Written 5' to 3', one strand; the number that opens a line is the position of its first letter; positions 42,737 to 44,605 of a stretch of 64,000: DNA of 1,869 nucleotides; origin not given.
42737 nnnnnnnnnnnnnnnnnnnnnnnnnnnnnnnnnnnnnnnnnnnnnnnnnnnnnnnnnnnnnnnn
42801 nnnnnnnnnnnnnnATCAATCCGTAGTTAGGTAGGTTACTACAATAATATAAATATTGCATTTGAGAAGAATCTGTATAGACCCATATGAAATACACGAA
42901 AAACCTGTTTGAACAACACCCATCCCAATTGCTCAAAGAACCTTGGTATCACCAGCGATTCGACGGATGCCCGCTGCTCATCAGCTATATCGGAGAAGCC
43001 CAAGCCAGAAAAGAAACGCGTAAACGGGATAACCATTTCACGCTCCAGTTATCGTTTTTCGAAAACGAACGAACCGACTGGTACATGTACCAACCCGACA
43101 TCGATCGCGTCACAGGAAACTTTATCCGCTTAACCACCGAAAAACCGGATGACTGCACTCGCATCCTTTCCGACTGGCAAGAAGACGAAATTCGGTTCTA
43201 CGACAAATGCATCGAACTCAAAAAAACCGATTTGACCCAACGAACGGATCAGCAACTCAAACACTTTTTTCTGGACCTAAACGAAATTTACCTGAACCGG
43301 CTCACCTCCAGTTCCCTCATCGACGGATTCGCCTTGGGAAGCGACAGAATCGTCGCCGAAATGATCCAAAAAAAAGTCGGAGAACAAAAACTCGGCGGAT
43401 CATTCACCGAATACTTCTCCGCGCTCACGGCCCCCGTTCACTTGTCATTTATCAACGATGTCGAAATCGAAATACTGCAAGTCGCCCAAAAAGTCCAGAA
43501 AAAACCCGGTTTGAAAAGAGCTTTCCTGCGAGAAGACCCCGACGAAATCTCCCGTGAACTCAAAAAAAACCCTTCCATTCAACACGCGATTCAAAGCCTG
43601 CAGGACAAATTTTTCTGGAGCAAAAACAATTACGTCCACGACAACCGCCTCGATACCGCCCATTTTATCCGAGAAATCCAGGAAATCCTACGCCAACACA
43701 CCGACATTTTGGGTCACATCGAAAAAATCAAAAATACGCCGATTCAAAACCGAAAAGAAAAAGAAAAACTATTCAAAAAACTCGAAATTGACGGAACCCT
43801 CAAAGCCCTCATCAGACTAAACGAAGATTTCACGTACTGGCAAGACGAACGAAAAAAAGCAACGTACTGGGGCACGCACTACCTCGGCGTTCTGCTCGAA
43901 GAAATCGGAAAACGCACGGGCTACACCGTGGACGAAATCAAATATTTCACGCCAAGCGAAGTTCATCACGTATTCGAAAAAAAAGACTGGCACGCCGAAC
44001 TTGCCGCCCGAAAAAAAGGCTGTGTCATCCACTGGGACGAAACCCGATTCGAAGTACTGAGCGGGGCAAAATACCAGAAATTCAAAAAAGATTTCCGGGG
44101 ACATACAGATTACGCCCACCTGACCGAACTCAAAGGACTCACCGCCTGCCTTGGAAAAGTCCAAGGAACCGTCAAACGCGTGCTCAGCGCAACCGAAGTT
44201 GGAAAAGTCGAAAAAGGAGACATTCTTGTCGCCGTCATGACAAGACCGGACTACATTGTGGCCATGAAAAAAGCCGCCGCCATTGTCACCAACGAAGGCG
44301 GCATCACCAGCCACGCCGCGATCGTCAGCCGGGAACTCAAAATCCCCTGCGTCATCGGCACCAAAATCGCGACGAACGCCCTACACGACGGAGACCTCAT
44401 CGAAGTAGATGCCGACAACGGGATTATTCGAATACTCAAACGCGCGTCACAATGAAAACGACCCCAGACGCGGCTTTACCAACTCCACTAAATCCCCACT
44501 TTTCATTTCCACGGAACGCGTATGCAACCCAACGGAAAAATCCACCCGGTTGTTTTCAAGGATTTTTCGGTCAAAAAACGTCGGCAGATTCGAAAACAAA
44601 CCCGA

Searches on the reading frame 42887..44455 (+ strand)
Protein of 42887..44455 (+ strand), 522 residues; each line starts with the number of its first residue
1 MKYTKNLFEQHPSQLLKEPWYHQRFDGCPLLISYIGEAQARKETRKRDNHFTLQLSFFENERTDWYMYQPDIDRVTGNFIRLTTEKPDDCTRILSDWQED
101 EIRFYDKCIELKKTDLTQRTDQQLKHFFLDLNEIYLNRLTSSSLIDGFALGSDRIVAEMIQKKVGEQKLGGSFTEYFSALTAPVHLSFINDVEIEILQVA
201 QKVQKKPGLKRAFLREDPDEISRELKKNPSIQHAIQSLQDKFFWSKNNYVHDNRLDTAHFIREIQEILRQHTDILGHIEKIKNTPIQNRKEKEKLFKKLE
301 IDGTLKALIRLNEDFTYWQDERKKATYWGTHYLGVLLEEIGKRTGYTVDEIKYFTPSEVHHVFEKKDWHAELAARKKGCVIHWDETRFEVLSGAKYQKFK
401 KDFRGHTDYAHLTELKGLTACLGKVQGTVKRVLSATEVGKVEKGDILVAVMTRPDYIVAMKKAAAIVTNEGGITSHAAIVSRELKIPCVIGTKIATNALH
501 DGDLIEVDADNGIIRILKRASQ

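Call 29: search_protein_families(library=pfam, proteins=[window:42887-44455:+], max_evalue=0.00001)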
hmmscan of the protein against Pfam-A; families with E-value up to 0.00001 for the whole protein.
window:42887-44455:+ (522 aa): 1 family
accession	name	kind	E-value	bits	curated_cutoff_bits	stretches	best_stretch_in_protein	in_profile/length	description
PF00391.29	PEP-utilizers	-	2.8e-26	91.3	23.1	1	442-512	2-72/72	PEP-utilising enzyme, mobile domain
